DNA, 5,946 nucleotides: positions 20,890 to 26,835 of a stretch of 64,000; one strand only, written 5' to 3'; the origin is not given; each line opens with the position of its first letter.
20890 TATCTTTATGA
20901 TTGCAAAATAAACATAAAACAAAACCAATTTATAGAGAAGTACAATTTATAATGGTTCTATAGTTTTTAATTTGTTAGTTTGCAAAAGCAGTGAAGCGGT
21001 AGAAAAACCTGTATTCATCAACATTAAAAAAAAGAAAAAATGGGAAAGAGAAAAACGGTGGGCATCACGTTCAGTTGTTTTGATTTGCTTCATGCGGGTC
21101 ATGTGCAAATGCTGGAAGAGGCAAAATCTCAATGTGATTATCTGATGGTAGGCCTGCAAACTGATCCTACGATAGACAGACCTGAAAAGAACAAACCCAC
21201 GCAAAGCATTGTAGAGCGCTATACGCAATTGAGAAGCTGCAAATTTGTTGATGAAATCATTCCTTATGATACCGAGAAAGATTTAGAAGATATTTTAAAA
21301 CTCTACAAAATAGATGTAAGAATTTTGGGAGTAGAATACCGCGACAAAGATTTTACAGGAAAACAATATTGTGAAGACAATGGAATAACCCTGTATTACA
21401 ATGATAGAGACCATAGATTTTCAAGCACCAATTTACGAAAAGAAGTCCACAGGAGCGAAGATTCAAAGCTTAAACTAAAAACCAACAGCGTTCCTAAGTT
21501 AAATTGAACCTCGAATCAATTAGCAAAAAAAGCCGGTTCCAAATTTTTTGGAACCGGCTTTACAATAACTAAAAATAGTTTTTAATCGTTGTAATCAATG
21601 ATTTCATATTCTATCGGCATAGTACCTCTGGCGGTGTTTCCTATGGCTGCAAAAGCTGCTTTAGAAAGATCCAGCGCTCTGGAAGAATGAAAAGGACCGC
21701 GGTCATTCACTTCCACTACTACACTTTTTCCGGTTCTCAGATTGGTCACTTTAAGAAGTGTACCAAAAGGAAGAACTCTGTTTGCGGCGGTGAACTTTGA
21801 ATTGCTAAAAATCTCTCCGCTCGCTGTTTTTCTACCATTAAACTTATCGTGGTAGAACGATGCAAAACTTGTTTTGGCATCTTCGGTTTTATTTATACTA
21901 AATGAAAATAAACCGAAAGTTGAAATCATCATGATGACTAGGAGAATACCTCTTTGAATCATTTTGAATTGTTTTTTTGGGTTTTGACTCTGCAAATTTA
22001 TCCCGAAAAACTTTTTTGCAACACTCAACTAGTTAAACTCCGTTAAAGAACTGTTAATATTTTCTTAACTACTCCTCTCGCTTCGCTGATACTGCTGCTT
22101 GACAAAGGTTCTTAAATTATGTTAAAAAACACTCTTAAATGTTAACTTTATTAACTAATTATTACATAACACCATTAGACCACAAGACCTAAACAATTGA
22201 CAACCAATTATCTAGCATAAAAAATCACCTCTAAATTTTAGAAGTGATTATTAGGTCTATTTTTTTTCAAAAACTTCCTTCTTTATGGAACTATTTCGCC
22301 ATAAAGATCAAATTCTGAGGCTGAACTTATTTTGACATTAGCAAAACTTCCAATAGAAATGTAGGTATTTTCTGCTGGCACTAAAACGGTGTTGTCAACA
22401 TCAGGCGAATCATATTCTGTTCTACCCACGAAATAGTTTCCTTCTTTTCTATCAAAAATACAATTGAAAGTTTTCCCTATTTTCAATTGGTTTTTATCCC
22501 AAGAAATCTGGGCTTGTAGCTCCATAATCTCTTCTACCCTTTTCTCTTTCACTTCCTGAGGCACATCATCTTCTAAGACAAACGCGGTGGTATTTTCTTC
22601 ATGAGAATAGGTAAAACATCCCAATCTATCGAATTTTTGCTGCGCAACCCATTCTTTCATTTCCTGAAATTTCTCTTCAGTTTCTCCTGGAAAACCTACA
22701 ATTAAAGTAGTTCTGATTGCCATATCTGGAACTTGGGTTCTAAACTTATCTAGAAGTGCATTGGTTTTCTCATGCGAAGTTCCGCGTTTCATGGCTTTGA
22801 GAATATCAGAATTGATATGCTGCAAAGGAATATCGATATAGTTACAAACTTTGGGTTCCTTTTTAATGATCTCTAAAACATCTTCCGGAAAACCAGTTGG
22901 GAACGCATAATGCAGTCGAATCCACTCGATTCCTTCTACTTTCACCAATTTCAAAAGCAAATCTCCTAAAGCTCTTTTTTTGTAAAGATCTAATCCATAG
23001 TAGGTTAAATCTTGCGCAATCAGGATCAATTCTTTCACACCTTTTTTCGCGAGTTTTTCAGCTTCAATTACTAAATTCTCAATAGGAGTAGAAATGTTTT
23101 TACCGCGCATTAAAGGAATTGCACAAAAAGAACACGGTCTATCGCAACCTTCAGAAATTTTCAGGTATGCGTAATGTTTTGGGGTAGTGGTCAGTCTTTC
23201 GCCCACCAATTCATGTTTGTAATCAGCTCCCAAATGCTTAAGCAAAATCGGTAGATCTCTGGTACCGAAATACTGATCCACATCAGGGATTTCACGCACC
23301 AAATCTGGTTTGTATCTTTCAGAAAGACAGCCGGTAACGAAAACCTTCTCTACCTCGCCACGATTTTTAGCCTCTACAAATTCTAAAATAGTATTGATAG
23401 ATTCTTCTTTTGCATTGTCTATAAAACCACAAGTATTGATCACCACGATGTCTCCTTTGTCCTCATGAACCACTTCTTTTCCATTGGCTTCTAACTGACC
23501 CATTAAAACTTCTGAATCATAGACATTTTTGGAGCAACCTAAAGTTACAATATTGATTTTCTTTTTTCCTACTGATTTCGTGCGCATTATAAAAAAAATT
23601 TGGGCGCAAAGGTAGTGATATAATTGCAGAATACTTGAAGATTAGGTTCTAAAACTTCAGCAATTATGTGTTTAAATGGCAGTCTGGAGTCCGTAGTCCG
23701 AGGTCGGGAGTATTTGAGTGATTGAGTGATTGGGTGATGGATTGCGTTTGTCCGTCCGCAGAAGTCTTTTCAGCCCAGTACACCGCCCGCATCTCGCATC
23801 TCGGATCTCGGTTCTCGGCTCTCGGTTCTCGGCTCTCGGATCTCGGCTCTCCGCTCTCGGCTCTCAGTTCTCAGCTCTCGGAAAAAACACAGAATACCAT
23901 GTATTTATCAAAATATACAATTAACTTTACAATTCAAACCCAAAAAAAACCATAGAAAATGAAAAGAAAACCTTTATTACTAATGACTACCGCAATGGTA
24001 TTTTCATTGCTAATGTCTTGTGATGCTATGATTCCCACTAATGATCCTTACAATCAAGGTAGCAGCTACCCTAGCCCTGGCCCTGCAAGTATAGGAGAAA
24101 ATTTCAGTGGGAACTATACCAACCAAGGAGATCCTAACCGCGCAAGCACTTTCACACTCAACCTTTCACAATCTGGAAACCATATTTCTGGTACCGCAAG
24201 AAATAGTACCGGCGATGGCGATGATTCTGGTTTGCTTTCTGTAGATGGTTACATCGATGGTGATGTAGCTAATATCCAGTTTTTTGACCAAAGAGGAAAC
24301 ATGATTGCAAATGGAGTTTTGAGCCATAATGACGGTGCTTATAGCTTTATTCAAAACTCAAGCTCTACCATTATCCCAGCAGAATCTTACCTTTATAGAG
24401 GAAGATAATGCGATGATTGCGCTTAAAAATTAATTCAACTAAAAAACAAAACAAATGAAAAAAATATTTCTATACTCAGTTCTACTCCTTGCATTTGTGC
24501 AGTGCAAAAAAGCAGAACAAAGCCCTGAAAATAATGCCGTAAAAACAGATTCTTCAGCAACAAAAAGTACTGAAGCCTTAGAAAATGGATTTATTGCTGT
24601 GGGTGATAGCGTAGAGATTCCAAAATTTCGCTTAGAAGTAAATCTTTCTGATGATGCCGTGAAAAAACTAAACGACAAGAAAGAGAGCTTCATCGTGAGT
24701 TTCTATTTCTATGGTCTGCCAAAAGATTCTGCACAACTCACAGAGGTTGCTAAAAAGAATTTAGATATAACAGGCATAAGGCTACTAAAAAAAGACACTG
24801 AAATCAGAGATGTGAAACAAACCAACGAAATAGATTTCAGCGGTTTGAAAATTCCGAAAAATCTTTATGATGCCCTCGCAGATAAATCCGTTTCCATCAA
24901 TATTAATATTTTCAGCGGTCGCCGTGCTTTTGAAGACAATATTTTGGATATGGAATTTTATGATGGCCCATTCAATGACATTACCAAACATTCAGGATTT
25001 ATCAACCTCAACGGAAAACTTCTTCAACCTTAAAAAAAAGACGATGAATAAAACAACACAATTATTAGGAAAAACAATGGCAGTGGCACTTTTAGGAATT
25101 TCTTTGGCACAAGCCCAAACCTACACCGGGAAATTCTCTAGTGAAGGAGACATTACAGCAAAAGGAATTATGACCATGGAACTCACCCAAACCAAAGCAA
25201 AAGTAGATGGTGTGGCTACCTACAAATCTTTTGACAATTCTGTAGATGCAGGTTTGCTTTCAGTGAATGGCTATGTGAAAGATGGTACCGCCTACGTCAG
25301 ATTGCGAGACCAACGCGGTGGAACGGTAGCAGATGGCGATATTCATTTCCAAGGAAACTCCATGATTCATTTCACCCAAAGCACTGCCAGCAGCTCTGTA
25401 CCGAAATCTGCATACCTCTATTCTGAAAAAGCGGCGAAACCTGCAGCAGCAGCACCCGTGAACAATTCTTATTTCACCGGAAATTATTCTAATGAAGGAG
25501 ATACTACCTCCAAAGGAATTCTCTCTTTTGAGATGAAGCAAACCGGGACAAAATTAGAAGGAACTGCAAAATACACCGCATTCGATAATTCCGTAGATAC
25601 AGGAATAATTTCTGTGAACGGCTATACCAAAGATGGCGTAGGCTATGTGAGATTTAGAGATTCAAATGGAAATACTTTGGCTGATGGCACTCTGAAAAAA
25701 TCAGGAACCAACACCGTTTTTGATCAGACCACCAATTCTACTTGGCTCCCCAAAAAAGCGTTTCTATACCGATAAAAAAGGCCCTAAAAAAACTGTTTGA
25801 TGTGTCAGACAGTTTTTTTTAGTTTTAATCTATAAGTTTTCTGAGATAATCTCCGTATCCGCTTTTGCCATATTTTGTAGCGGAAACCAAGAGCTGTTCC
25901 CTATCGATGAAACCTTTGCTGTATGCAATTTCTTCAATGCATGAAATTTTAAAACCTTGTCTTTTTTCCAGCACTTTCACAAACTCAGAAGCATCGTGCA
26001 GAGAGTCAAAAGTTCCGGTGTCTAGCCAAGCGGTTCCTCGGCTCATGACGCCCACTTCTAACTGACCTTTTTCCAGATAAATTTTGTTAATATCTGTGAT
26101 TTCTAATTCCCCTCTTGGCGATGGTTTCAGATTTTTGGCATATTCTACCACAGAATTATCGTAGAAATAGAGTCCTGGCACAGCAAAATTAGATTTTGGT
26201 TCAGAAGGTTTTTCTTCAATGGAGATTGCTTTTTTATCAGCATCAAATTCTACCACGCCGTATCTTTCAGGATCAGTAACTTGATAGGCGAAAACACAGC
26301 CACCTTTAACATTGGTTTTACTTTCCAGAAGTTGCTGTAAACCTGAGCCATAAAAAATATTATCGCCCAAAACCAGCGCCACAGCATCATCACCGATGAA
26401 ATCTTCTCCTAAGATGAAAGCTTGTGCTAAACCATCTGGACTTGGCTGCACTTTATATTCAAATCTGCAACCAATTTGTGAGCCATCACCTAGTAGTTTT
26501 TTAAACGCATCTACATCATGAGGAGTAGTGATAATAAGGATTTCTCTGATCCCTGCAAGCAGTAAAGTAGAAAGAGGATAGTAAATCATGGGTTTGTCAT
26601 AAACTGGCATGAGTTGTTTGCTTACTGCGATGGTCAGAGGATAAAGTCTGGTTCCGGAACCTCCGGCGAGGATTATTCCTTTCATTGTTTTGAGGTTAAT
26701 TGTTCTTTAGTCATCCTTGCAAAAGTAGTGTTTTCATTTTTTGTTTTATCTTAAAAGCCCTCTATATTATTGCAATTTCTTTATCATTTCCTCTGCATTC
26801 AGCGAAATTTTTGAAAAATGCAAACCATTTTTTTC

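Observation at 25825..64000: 38-kb co-directional polysaccharide locus combining at least four nucleotide-sugar pathways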

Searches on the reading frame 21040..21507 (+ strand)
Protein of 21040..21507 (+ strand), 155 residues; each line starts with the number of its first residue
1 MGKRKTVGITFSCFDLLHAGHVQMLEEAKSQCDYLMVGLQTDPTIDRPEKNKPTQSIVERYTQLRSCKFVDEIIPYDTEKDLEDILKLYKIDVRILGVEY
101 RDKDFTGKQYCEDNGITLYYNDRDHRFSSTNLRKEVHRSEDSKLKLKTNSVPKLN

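Call 56: find_encoding_contigs(protein=window:21040-21507:+, flank=10000, max_places=6)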
Protein window:21040-21507:+ (155 aa): 1 contig read that carries it; 1 place shown.
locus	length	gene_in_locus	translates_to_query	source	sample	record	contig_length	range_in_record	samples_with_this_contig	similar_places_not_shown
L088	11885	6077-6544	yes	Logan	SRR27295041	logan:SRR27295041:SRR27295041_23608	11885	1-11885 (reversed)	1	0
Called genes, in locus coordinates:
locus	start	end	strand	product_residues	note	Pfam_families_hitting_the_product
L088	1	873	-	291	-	?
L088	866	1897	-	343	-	PF04613:LpxD, PF21711:DCTN5 (faint), PF25084:LbH_EIF2B, PF00132:Hexapep, PF14602:Hexapep_2 (faint), PF00132:Hexapep, PF25087:GMPPB_C, PF00132:Hexapep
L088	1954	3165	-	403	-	PF01966:HD (weak), PF19276:HD_assoc_2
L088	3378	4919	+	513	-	PF00072:Response_reg, PF08665:PglZ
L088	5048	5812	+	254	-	PF03372:Exo_endo_phos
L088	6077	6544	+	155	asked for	PF01467:CTP_transf_like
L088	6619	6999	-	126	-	PF03330:DPBB_1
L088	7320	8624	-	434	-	PF00919:UPF0004, PF04055:Radical_SAM, PF18693:TRAM_2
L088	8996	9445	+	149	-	-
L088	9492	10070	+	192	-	-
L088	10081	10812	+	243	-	-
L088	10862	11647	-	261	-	PF00483:NTP_transferase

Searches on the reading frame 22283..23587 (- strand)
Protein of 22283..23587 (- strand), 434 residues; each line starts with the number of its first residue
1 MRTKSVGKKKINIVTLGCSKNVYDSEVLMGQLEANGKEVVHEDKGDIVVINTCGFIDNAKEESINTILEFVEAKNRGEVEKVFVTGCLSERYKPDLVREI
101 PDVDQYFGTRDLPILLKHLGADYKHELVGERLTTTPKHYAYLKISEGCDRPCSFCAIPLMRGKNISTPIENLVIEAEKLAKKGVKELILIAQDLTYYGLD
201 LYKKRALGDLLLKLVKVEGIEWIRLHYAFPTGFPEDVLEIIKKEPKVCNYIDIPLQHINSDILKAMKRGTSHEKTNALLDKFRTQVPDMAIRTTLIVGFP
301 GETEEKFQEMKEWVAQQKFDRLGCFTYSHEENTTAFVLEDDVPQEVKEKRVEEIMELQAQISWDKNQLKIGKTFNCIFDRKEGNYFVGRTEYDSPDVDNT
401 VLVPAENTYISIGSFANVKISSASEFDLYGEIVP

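Call 6: search_protein_families(library=ncbifam, proteins=[window:22286-23587:-], max_evalue=1e-8)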
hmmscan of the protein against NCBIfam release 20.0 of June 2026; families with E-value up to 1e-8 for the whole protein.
window:22286-23587:- (434 aa): 9 families
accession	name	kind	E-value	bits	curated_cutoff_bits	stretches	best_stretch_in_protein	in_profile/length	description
TIGR01125.1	TIGR01125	equivalog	4.5e-149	497.2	356.95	1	10-430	1-432/432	30S ribosomal protein S12 methylthiotransferase RimO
TIGR00089.1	TIGR00089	subfamily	2.9e-122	408.5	251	1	10-430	1-429/429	MiaB/RimO family radical SAM methylthiotransferase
TIGR01574.1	miaB-methiolase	equivalog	5.6e-82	276.1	355.3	1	11-433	2-437/437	tRNA (N6-isopentenyl adenosine(37)-C2)-methylthiotransferase MiaB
TIGR01579.1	MiaB-like-C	equivalog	1.4e-74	251.8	357.05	1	13-392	1-395/416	tRNA (N(6)-L-threonylcarbamoyladenosine(37)-C(2))-methylthiotransferase MtaB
NF010916.0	PRK14336.1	equivalog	2.8e-64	217.4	606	1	12-433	5-413/418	tRNA (N6-isopentenyl adenosine(37)-C2)-methylthiotransferase MiaB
TIGR01578.1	MiaB-like-B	hypoth_equivalog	1.5e-60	205.1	314.7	1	10-433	1-421/421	tRNA (N(6)-L-threonylcarbamoyladenosine(37)-C(2))-methylthiotransferase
TIGR04014.1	B12_SAM_MJ_0865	equivalog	1.9e-15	56.6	360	1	140-320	161-339/434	methyl-coenzyme M reductase glutamine C-methyltransferase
TIGR04479.1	bcpD_PhpK_rSAM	subfamily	7.4e-12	44.4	600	1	136-319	238-411/504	PhpK family radical SAM P-methyltransferase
TIGR04013.1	B12_SAM_MJ_1487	hypoth_equivalog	7.9e-12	44.7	251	1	136-314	148-330/382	TIGR04013 family B12-binding domain/radical SAM domain-containing protein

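Call 11: find_encoding_contigs(protein=window:22283-23587:-, flank=10000, max_places=6)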
Protein window:22283-23587:- (434 aa): 1 contig read that carries it; 1 place shown.
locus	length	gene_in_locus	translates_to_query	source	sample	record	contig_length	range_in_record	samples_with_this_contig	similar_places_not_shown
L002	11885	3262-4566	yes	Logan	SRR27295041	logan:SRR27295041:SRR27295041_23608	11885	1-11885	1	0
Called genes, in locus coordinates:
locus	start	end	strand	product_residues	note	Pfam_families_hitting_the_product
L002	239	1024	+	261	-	PF00483:NTP_transferase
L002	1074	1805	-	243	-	-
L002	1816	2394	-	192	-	-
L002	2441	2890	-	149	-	-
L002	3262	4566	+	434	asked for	PF00919:UPF0004, PF04055:Radical_SAM, PF18693:TRAM_2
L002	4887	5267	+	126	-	PF03330:DPBB_1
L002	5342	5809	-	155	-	PF01467:CTP_transf_like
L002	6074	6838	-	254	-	PF03372:Exo_endo_phos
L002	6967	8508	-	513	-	PF00072:Response_reg, PF08665:PglZ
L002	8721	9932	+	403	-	PF01966:HD (weak), PF19276:HD_assoc_2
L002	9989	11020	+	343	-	PF04613:LpxD, PF21711:DCTN5 (faint), PF25084:LbH_EIF2B, PF00132:Hexapep, PF14602:Hexapep_2 (faint), PF00132:Hexapep, PF25087:GMPPB_C, PF00132:Hexapep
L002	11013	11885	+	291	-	?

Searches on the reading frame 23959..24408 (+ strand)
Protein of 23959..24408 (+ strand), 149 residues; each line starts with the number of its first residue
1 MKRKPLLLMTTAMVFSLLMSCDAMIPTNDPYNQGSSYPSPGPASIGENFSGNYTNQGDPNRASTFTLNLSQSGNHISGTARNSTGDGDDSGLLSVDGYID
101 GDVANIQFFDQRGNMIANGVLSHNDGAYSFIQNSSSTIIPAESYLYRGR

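Call 6: search_protein_families(library=ncbifam, proteins=[window:23959-24405:+], max_evalue=1e-8)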
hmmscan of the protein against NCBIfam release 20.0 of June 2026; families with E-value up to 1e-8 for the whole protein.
window:23959-24405:+ (149 aa): 0 families

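Call 55: find_encoding_contigs(protein=window:23959-24408:+, flank=10000, max_places=6)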
Protein window:23959-24408:+ (149 aa): 1 contig read that carries it; 1 place shown.
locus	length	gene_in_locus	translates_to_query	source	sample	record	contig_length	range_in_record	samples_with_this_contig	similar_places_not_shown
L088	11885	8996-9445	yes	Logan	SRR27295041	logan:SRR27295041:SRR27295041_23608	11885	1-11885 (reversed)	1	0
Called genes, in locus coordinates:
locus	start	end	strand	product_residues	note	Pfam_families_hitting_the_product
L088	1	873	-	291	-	?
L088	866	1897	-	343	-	PF04613:LpxD, PF21711:DCTN5 (faint), PF25084:LbH_EIF2B, PF00132:Hexapep, PF14602:Hexapep_2 (faint), PF00132:Hexapep, PF25087:GMPPB_C, PF00132:Hexapep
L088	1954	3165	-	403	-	PF01966:HD (weak), PF19276:HD_assoc_2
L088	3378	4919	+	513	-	PF00072:Response_reg, PF08665:PglZ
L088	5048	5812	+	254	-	PF03372:Exo_endo_phos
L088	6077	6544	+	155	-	PF01467:CTP_transf_like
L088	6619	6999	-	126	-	PF03330:DPBB_1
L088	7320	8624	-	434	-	PF00919:UPF0004, PF04055:Radical_SAM, PF18693:TRAM_2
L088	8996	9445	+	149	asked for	-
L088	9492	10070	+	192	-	-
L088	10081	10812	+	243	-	-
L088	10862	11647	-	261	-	PF00483:NTP_transferase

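Call 66: search_protein_families(library=padloc, proteins=[window:23959-24405:+], max_evalue=0.01)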
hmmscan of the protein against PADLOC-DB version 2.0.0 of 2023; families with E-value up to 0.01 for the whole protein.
window:23959-24405:+ (149 aa): 0 families

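Call 67: search_protein_families(library=phrogs, proteins=[window:23959-24405:+], max_evalue=0.001)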
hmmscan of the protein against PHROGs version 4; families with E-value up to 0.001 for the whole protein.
window:23959-24405:+ (149 aa): 0 families

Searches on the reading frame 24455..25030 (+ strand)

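Call 6: search_protein_families(library=ncbifam, proteins=[window:24455-25030:+], max_evalue=1e-8)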
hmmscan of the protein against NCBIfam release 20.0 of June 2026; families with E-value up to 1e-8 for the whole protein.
window:24455-25030:+ (192 aa): 0 families

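Call 66: search_protein_families(library=padloc, proteins=[window:24455-25030:+], max_evalue=0.01)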
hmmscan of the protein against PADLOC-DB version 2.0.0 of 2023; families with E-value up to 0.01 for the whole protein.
window:24455-25030:+ (192 aa): 1 family
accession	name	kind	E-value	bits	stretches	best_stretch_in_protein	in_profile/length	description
PDLC00951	Cas5b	-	0.0038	15.1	0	24-84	73-133/241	"CRISPR-associated protein Cas5, subtype I-B/HMARI"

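Call 67: search_protein_families(library=phrogs, proteins=[window:24455-25030:+], max_evalue=0.001)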
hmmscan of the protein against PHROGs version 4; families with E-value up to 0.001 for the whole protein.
window:24455-25030:+ (192 aa): 1 family
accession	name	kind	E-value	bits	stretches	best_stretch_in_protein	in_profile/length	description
phrog_806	-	unknown function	0.00013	23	1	2-64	3-71/187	-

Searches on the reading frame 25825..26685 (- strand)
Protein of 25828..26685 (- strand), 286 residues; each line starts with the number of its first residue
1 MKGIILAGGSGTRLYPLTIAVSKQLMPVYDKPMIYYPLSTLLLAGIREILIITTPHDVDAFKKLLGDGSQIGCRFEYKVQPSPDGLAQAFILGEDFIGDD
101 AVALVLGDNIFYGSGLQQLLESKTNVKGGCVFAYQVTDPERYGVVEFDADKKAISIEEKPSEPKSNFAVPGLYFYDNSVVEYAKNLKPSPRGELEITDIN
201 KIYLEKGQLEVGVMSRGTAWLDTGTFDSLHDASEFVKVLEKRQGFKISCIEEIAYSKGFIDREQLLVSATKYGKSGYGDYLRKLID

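Call 3: search_protein_families(library=ncbifam, proteins=[window:25828-26685:-], max_evalue=0.00001)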
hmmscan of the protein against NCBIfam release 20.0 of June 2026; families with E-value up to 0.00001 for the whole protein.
window:25828-26685:- (286 aa): 27 families (the best 25 are shown)
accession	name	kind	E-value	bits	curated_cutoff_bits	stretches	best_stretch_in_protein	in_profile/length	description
TIGR01207.1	rmlA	equivalog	3e-146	486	360.65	1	2-285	1-285/286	glucose-1-phosphate thymidylyltransferase RfbA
NF012024.0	PRK15480.1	equivalog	4.1e-138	459.4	588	1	2-285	5-289/292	glucose-1-phosphate thymidylyltransferase RfbA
TIGR01208.1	rmlA_long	equivalog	5.1e-57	193.4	320.25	1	2-236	1-234/353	glucose-1-phosphate thymidylyltransferase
TIGR03992.1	Arch_glmU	subfamily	1.6e-43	149.1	292.1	1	1-234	1-225/393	bifunctional sugar-1-phosphate nucleotidylyltransferase/acetyltransferase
NF041173.1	Sug_nt_acttase_Thmprot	equivalog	1.6e-30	106.3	600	1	1-243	1-232/405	bifunctional sugar-1-phosphate nucleotidylyltransferase/acetyltransferase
NF041313.1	UDPGP_AglF_Halo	equivalog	6.1e-30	104.4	400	1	1-209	1-208/234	UTP--glucose-1-phosphate uridylyltransferase AglF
NF052502.1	man1P_GTase_Rv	exception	5.9e-26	91.2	440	1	3-245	3-240/352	mannose-1-phosphate guanylyltransferase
TIGR01099.1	galU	equivalog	9.5e-26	90.9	326.8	2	73-211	94-242/261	UTP--glucose-1-phosphate uridylyltransferase GalU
NF045761.1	NAMPUrTaseMurU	equivalog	1.2e-17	64.5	250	1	1-232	1-223/226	N-acetylmuramate alpha-1-phosphate uridylyltransferase MurU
NF003670.0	PRK05293.1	equivalog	6.5e-15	54.9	470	1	102-256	121-276/382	glucose-1-phosphate adenylyltransferase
TIGR02091.1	glgC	equivalog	5.7e-14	51.9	424.9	1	103-246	116-267/364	glucose-1-phosphate adenylyltransferase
NF009928.0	PRK13389.1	equivalog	2.4e-13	49.9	548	1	2-54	10-62/302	UTP--glucose-1-phosphate uridylyltransferase GalU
NF049965.1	GlMnHpPGnyltfHddC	equivalog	3.2e-12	46.6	300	1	1-180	1-172/221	D-glycero-D-manno-heptose 1-phosphate guanosyltransferase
TIGR01173.1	glmU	equivalog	8.6e-11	41.3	366.85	1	3-208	3-207/452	bifunctional UDP-N-acetylglucosamine diphosphorylase/glucosamine-1-phosphate N-acetyltransferase GlmU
NF007516.0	PRK10122.1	equivalog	2.3e-10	40.1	534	1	2-54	5-57/297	UTP--glucose-1-phosphate uridylyltransferase GalF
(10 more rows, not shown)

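Call 54: find_encoding_contigs(protein=window:25825-26610:-, flank=10000, max_places=6)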
Protein window:25825-26610:- (261 aa): 1 contig read that carries it; 1 place shown.
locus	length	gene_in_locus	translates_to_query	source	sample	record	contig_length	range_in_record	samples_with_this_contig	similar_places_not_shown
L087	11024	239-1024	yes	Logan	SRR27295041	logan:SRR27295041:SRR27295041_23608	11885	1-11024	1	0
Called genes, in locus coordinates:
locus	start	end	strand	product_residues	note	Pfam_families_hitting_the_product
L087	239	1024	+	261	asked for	PF00483:NTP_transferase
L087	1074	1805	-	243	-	-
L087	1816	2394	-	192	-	-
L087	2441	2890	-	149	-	-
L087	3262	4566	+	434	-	PF00919:UPF0004, PF04055:Radical_SAM, PF18693:TRAM_2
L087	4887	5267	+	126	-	PF03330:DPBB_1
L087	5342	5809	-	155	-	PF01467:CTP_transf_like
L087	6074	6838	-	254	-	PF03372:Exo_endo_phos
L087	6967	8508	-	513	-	PF00072:Response_reg, PF08665:PglZ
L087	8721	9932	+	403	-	PF01966:HD (weak), PF19276:HD_assoc_2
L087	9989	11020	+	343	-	PF04613:LpxD, PF21711:DCTN5 (faint), PF25084:LbH_EIF2B, PF00132:Hexapep, PF14602:Hexapep_2 (faint), PF00132:Hexapep, PF25087:GMPPB_C, PF00132:Hexapep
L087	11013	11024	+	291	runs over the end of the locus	?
